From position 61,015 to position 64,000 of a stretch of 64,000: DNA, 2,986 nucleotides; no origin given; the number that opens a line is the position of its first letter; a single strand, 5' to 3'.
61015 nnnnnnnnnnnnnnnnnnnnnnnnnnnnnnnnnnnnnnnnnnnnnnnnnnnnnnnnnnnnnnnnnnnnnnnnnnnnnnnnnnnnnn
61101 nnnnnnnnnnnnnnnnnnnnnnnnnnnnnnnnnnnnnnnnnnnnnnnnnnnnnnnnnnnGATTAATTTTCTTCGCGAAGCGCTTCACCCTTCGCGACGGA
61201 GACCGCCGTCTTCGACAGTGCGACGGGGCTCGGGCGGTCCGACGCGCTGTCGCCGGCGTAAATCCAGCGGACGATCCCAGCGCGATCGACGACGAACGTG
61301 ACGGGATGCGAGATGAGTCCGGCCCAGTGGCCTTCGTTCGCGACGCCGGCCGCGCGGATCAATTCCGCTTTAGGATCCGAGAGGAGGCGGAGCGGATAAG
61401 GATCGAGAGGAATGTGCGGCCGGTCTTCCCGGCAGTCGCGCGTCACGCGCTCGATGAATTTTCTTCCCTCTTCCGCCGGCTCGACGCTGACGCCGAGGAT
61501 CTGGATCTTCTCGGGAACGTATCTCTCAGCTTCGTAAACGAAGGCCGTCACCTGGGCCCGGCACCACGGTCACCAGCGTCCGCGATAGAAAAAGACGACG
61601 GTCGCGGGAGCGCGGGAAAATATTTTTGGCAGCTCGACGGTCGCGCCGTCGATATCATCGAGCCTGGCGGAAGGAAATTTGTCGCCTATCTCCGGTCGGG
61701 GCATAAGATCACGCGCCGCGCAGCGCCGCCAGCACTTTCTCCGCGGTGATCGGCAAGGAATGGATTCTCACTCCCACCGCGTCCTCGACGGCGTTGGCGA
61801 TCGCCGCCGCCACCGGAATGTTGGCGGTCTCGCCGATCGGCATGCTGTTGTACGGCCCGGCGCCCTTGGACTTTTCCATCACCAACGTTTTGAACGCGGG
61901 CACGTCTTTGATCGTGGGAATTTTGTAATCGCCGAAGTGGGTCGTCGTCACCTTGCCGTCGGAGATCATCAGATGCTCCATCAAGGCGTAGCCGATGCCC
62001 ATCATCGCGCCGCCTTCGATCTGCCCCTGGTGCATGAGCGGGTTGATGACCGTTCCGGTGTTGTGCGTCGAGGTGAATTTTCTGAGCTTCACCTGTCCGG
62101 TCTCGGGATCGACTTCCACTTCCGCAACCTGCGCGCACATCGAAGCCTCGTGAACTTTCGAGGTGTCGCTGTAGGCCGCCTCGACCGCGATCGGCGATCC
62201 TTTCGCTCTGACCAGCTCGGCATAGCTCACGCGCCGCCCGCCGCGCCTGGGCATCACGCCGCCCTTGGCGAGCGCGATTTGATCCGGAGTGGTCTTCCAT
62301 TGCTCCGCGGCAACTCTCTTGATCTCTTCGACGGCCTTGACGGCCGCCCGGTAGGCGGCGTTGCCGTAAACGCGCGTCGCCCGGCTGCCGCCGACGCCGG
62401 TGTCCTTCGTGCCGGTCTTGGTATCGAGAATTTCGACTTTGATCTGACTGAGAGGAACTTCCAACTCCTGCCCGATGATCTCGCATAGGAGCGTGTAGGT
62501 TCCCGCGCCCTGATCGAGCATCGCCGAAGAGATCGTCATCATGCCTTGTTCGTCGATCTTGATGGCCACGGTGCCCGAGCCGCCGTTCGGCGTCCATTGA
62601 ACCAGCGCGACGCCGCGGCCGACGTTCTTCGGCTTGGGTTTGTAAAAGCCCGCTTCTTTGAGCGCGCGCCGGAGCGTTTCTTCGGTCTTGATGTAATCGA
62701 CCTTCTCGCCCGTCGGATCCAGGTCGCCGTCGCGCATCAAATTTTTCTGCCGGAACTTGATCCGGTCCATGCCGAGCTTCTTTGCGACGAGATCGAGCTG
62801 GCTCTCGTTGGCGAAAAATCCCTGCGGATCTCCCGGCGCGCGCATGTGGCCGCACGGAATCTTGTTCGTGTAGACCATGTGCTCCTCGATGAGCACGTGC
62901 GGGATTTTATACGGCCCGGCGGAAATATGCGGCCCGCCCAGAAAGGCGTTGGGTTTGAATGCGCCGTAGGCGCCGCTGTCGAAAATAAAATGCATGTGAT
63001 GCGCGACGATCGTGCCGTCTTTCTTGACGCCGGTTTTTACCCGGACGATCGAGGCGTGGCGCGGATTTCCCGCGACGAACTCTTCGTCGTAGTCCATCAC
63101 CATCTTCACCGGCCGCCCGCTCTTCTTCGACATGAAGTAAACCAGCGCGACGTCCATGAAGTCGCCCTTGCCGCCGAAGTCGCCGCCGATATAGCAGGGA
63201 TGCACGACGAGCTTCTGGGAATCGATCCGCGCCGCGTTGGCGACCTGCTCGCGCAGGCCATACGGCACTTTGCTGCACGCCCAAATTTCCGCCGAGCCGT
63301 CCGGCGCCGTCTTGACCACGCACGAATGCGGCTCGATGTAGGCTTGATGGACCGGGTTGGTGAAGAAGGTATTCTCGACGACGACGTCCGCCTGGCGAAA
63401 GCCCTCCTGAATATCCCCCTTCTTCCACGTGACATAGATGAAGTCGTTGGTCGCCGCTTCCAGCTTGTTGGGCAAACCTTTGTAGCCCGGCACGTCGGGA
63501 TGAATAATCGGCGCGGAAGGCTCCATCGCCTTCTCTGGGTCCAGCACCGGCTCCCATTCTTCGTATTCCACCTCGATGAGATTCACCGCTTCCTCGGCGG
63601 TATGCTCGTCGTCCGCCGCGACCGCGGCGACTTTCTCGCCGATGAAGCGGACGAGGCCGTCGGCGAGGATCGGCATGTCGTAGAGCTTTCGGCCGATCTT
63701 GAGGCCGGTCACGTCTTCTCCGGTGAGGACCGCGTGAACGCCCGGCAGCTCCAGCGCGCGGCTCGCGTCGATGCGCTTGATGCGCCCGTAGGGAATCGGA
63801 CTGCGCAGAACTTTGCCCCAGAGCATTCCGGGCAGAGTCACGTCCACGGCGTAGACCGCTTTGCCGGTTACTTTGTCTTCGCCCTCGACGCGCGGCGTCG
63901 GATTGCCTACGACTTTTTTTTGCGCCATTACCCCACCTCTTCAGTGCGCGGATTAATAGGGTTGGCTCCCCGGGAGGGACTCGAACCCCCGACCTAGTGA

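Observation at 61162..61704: Redoxin gene with in-frame TGA exactly at the first cysteine of the CxxC motif: candidate selenocysteine UxxC protein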

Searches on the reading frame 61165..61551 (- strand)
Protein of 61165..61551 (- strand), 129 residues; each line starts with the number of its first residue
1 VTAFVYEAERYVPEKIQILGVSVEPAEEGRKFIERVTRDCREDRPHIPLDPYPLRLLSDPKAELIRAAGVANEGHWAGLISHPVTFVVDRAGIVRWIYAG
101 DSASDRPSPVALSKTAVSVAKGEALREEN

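Call 24: search_protein_representatives(protein=window:61165-61551:-)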
Query: 129 residues. Proteins with E-value up to 0.001 (for the whole library): 111; up to 1e-10: 34; up to 1e-30: 4. The best 111 are listed.
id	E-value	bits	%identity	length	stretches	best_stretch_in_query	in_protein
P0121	5.9e-37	142.5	74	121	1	23-121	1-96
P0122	6.1e-35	136.0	50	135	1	1-125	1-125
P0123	4.2e-34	133.3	71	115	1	1-83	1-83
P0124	4.3e-34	133.3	71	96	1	36-124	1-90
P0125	5.8e-28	113.5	71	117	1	1-77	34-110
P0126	2.6e-27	111.4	65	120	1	8-94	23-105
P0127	1.6e-26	108.8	72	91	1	1-72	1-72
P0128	2.3e-26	108.3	64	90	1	36-112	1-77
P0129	7.1e-26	106.7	79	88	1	1-62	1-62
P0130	6.1e-25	103.7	62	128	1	42-123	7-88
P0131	1.5e-24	102.5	55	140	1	13-125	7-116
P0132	6.0e-24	100.5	73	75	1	58-123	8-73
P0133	7.6e-23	96.9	72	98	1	7-70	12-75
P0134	1.6e-20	89.4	51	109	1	34-125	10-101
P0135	1.9e-20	89.2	63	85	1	49-121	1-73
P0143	1.0e-12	64.2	39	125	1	17-125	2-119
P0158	6.3e-10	55.2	42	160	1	2-99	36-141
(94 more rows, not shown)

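Call 39: find_encoding_contigs(protein=P0122, flank=5000, max_places=4)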
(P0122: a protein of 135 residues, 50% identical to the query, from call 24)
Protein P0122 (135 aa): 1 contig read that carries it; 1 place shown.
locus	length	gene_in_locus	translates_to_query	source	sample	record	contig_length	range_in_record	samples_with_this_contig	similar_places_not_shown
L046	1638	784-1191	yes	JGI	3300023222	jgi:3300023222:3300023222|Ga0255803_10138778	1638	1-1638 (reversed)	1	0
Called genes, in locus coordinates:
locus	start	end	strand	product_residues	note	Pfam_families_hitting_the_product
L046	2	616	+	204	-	?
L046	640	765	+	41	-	-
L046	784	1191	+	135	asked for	PF00578:AhpC-TSA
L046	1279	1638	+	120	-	?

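Call 40: find_encoding_contigs(protein=window:61165-61551:-, flank=10000, max_places=3)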
Protein window:61165-61551:- (129 aa): no gene with exactly this product is on record in the collection.

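Call 65: find_encoding_contigs(protein=P0158, flank=1500, max_places=2)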
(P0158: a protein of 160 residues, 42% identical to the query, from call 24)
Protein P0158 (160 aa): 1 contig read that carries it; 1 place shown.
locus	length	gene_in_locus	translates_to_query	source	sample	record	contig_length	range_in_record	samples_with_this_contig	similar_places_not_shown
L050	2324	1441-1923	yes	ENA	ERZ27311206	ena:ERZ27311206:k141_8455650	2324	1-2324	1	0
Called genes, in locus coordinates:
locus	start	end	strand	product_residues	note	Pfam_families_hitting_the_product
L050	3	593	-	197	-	?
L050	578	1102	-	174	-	-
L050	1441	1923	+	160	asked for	-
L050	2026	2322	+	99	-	?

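Call 66: find_encoding_contigs(protein=P0143, flank=1500, max_places=2)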
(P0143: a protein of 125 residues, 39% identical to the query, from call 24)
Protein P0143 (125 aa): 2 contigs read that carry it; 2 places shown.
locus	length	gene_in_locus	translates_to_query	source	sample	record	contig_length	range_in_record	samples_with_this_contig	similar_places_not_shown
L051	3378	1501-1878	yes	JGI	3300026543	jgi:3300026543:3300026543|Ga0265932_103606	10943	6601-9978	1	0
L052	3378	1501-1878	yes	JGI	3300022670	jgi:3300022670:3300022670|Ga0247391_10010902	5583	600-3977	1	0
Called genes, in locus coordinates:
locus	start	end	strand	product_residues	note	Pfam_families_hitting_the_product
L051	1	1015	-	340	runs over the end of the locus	PF00296:Bac_luciferase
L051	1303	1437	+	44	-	-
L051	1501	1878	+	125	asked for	-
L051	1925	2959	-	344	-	-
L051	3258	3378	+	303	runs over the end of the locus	PF01557:FAA_hydrolase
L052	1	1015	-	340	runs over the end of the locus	PF00296:Bac_luciferase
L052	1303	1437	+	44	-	-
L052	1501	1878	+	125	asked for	-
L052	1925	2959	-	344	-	-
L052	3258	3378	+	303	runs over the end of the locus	PF01557:FAA_hydrolase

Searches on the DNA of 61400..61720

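Call 64: search_rna_families(source=window, start=61400, end=61720, threshold=evalue, max_evalue=10)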
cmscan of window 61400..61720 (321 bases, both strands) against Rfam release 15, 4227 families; matches with E-value up to 10: 2.
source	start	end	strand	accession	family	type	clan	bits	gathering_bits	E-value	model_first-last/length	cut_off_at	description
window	61449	61481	+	RF01652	ceN70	Gene; snRNA; snoRNA; CD-box;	-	16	65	0.84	1-71/71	no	Caenorhabditis snoRNA ceN70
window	61562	61606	-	RF00498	EAV_LTH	Cis-reg; leader;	-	13.2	70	3.1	1-45/45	no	Equine arteritis virus leader TRS hairpin (LTH)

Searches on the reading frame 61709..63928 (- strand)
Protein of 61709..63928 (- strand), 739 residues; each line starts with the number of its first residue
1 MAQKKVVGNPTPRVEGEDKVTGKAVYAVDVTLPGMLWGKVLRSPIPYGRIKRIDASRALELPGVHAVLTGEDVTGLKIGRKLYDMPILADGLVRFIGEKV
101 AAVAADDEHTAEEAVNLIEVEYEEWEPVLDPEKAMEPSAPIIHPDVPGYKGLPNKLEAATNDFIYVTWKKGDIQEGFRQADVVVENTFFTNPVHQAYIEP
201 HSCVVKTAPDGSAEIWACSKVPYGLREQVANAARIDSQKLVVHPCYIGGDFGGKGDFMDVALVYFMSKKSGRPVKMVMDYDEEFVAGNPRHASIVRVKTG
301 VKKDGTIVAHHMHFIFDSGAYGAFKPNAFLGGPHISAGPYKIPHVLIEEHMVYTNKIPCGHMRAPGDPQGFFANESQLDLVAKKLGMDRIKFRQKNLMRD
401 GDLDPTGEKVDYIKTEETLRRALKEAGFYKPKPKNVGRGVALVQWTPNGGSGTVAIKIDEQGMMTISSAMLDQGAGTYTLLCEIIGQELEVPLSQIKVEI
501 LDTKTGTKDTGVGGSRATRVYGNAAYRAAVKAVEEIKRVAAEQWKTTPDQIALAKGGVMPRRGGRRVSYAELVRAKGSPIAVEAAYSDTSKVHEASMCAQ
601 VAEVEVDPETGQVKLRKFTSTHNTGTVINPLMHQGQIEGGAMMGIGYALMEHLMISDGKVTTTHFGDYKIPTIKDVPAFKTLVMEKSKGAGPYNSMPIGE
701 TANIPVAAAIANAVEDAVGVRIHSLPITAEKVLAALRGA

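Call 38: search_protein_families(library=ncbifam, proteins=[window:61709-63928:-], max_evalue=0.00001)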
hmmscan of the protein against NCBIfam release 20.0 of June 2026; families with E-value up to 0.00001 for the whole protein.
window:61709-63928:- (739 aa): 13 families
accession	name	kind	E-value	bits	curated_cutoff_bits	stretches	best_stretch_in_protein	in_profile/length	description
TIGR03194.1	4hydrxCoA_A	equivalog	3.9e-135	452.1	994.55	1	11-736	1-746/746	4-hydroxybenzoyl-CoA reductase subunit alpha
TIGR03196.1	pucD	equivalog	2.1e-128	429.8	783.65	1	7-732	3-754/763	xanthine dehydrogenase subunit D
NF043082.1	XdhA_XDHase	equivalog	1.7e-127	426.6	780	1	7-737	1-753/758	xanthine dehydrogenase subunit XdhA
NF007426.0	PRK09970.1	equivalog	1.5e-123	413.5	916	1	4-736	3-755/761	xanthine dehydrogenase molybdenum-binding subunit XdhA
NF041018.1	glyceraldDH_alpha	equivalog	1.8e-117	393.6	790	1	6-733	2-741/741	glyceraldehyde dehydrogenase subunit alpha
TIGR03311.1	Se_dep_XDH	equivalog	2.5e-97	326.9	830.45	1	4-715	159-829/848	selenium-dependent xanthine dehydrogenase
TIGR03313.1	Se_sel_red_Mo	hypoth_equivalog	5.5e-89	299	1101.9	1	5-736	166-949/951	molybdopterin-dependent oxidoreductase Mo/Fe-S-binding subunit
NF041671.1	peri_hyde_PaoC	equivalog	3.5e-88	296.8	1180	1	3-736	14-731/735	aldehyde oxidoreductase molybdenum-binding subunit PaoC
NF045668.1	pterin_aldehy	equivalog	1.7e-85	287.9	1100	1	3-736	171-904/905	molybdopterin-dependent aldehyde oxidoreductase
TIGR02416.1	CO_dehy_Mo_lg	equivalog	4.5e-82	276.4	991.15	2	20-426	6-426/770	aerobic carbon-monoxide dehydrogenase large subunit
NF040766.1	CODH_aero_grp5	exception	5.2e-82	276.3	950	2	4-559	2-576/785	aerobic carbon-monoxide dehydrogenase large subunit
TIGR02965.1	xanthine_xdhB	equivalog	4e-70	236.9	849.5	1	16-736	10-754/758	xanthine dehydrogenase molybdopterin binding subunit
TIGR02969.1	mam_aldehyde_ox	subfamily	1.8e-43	148.3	1912.3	1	5-719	574-1280/1330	aldehyde oxidase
